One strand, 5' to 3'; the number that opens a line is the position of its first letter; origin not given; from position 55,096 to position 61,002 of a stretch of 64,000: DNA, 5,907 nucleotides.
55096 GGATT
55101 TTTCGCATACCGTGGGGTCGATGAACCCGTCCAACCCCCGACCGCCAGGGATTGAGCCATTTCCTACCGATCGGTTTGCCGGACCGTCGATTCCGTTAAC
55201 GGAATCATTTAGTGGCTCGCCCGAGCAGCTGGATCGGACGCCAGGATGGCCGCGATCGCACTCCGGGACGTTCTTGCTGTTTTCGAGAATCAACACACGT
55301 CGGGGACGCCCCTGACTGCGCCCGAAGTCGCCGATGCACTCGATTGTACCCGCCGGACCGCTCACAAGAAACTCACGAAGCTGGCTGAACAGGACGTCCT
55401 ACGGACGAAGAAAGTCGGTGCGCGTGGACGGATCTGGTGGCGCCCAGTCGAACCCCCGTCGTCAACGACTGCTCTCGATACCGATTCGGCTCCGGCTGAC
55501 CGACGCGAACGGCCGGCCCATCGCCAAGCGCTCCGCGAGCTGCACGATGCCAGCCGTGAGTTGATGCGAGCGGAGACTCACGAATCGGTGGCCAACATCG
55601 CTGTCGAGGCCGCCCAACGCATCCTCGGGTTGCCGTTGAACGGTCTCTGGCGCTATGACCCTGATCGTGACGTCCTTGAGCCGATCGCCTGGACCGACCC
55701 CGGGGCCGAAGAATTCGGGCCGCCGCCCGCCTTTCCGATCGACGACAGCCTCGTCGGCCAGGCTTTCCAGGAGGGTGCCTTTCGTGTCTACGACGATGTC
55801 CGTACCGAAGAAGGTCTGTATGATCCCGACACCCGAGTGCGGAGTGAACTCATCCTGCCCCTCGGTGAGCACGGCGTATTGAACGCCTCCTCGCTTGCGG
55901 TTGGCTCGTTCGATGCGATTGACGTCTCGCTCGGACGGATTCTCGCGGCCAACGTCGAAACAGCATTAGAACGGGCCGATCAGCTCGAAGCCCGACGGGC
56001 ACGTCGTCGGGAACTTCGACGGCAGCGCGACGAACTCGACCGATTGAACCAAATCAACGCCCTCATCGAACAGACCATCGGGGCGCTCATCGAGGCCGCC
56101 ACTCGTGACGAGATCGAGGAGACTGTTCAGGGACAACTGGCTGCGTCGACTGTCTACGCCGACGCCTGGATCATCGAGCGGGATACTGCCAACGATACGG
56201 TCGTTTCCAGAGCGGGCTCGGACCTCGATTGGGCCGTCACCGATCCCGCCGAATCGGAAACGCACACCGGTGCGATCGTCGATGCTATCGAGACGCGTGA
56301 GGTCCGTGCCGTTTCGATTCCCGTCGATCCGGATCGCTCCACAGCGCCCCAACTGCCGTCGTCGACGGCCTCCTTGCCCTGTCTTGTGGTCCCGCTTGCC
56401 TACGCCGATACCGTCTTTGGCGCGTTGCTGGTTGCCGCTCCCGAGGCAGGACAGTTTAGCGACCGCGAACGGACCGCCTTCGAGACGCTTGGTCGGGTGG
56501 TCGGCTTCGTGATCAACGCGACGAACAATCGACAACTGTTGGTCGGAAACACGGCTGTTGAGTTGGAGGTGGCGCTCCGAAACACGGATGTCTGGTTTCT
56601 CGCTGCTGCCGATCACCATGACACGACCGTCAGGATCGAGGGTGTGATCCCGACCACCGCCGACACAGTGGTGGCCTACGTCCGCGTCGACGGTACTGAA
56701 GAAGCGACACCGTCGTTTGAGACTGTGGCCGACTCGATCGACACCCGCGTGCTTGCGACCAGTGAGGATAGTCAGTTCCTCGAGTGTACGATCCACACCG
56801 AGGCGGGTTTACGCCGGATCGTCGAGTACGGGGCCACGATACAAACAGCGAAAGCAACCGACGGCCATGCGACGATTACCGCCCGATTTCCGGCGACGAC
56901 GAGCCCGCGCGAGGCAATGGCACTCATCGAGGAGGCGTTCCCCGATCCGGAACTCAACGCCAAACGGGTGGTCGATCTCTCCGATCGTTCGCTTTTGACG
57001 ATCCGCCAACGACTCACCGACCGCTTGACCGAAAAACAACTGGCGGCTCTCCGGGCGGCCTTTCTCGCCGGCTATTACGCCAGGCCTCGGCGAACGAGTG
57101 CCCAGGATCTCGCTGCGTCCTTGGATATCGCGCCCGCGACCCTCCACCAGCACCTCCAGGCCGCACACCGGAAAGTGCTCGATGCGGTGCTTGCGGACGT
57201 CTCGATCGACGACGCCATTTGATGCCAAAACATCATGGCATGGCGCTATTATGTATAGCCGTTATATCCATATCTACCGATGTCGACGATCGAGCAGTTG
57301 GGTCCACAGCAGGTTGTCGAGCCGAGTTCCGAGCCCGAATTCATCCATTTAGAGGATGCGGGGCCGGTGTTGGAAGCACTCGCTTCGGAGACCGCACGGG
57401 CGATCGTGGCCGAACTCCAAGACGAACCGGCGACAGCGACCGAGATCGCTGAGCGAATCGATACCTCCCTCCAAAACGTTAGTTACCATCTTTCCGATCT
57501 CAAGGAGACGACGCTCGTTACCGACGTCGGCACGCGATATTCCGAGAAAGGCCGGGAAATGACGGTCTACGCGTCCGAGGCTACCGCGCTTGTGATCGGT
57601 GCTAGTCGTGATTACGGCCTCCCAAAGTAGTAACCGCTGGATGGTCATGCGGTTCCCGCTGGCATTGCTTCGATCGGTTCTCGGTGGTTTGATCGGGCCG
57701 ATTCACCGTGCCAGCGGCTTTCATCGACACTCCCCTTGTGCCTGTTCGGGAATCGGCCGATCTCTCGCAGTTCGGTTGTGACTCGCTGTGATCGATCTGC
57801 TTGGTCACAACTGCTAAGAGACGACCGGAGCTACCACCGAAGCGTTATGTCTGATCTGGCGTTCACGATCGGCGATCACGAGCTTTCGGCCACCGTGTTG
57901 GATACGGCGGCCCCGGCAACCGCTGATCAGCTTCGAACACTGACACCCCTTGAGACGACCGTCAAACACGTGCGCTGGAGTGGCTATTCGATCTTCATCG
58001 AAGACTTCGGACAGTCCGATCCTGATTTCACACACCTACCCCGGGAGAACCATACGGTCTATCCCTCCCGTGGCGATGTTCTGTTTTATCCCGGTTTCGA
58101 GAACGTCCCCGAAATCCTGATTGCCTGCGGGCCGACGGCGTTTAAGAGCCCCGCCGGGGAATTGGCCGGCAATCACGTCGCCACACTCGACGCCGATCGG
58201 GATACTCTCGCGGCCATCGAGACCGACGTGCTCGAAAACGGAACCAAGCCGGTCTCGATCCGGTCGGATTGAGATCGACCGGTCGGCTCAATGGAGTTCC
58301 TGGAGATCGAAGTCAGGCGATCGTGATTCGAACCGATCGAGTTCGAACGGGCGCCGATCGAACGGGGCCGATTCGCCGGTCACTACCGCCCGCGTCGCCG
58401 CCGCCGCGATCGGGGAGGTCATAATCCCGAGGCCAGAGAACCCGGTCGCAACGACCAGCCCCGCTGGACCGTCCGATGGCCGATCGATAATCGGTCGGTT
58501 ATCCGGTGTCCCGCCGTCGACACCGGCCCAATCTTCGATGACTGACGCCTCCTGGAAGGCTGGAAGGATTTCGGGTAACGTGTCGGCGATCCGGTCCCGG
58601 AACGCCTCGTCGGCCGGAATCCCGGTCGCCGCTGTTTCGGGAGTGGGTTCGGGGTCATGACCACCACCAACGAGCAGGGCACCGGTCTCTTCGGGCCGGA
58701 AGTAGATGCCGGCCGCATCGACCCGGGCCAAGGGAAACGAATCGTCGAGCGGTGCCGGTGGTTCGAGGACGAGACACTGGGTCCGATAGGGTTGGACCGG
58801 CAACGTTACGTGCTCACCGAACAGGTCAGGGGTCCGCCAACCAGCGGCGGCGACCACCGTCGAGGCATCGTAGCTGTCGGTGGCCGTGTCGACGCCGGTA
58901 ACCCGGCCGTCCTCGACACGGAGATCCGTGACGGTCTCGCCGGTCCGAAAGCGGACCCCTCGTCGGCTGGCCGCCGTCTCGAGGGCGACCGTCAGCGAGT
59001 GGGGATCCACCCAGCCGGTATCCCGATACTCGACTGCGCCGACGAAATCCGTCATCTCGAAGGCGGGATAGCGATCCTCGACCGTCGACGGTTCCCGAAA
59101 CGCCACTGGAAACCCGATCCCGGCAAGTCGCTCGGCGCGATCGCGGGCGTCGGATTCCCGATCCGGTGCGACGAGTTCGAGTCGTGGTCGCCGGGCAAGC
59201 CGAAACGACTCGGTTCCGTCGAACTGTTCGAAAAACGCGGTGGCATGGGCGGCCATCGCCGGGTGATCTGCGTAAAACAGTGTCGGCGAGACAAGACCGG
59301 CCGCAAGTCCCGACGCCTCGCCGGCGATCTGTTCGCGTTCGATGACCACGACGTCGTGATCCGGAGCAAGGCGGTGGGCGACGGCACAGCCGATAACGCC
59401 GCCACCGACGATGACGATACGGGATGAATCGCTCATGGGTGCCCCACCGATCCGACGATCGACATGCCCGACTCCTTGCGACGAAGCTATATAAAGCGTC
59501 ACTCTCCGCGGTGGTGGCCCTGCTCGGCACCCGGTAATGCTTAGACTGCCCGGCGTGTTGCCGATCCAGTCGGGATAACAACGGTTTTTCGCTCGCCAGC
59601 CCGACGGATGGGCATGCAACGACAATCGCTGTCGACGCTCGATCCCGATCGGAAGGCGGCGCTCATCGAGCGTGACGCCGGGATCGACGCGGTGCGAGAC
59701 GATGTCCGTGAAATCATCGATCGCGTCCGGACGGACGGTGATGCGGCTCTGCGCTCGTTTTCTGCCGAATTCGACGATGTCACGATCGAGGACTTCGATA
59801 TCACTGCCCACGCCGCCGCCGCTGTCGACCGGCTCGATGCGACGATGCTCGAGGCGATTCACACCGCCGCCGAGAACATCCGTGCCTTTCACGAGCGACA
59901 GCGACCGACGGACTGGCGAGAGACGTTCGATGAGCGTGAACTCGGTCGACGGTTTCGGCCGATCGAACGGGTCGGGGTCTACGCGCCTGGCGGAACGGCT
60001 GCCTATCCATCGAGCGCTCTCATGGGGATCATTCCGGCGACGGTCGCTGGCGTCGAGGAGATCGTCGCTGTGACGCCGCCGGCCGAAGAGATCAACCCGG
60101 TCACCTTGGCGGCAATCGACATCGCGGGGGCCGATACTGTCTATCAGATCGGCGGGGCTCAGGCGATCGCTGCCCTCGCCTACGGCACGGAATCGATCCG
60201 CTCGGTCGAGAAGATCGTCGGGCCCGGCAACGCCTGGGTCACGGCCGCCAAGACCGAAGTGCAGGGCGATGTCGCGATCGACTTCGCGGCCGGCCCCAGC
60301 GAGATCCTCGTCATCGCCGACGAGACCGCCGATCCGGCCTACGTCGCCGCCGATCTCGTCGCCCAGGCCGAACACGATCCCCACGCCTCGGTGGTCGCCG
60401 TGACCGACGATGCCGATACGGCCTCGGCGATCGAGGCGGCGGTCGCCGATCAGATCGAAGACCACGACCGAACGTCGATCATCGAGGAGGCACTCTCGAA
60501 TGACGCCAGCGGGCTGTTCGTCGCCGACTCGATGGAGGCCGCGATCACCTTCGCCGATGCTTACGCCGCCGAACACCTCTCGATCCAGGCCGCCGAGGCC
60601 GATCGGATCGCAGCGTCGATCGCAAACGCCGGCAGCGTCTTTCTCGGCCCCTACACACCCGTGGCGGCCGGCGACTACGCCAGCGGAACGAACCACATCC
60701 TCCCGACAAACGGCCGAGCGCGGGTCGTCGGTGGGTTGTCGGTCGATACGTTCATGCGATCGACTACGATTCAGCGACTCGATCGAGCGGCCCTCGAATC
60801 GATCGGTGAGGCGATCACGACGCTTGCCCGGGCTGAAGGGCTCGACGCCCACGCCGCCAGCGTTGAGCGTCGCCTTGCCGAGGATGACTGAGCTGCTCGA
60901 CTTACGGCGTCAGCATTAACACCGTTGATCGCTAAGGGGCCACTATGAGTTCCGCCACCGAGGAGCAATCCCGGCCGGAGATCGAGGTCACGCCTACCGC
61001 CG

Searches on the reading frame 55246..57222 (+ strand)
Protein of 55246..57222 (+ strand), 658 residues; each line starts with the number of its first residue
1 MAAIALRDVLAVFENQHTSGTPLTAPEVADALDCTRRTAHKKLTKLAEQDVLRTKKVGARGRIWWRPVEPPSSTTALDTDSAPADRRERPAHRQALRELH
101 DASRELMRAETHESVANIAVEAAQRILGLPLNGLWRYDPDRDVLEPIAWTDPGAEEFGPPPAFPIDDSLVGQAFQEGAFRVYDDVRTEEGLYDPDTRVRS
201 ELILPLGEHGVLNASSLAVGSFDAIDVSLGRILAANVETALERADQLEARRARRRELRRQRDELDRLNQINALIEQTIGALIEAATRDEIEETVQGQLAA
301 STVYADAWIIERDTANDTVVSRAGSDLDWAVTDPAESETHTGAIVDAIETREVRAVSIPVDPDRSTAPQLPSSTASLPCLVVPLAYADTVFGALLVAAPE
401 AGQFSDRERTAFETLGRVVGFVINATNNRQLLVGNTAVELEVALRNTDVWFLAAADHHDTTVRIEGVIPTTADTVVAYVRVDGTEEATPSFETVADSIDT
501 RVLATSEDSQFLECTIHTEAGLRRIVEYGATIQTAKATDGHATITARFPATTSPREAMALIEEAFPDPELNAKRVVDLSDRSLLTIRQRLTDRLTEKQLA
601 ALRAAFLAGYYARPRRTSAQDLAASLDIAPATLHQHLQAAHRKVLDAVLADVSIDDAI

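Call 72: search_protein_families(library=pfam, proteins=[window:55246-57222:+], max_evalue=0.0001)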
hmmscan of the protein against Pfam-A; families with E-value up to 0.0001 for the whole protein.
window:55246-57222:+ (658 aa): 6 families
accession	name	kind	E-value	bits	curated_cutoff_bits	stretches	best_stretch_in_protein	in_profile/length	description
PF15915.11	BAT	-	3.7e-28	98.7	25.8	1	436-582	2-150/156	GAF and HTH_10 associated domain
PF13185.12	GAF_2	-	1.1e-22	81.1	28.6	2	111-242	3-136/136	GAF domain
PF04967.18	HTH_10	-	2e-18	66.3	23.1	1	594-645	1-52/53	HTH DNA binding domain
PF13492.12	GAF_3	-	1.3e-13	51.9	27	2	299-423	13-127/129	GAF domain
PF12840.13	HTH_20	-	6.9e-11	42.4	27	1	13-53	13-49/51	Helix-turn-helix domain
PF01590.32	GAF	-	1.1e-08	36.2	22.4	0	323-421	35-131/133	GAF domain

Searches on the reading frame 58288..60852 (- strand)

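Call 72: search_protein_families(library=pfam, proteins=[window:58288-60852:-], max_evalue=0.0001)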
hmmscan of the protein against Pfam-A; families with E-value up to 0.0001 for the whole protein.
window:58288-60852:- (854 aa): 4 families
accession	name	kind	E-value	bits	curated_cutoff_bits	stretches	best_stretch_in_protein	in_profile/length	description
PF01266.30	DAO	-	8.3e-65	220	27.9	1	478-819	1-349/353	FAD dependent oxidoreductase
PF07992.20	Pyr_redox_2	-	9.6e-09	35.5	26.1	0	618-686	183-251/291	Pyridine nucleotide-disulphide oxidoreductase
PF00890.30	FAD_binding_2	-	3.8e-06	26.8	20.4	1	479-671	2-203/414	FAD binding domain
PF00070.33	Pyr_redox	-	1.6e-05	25.8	22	0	478-507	1-31/82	Pyridine nucleotide-disulphide oxidoreductase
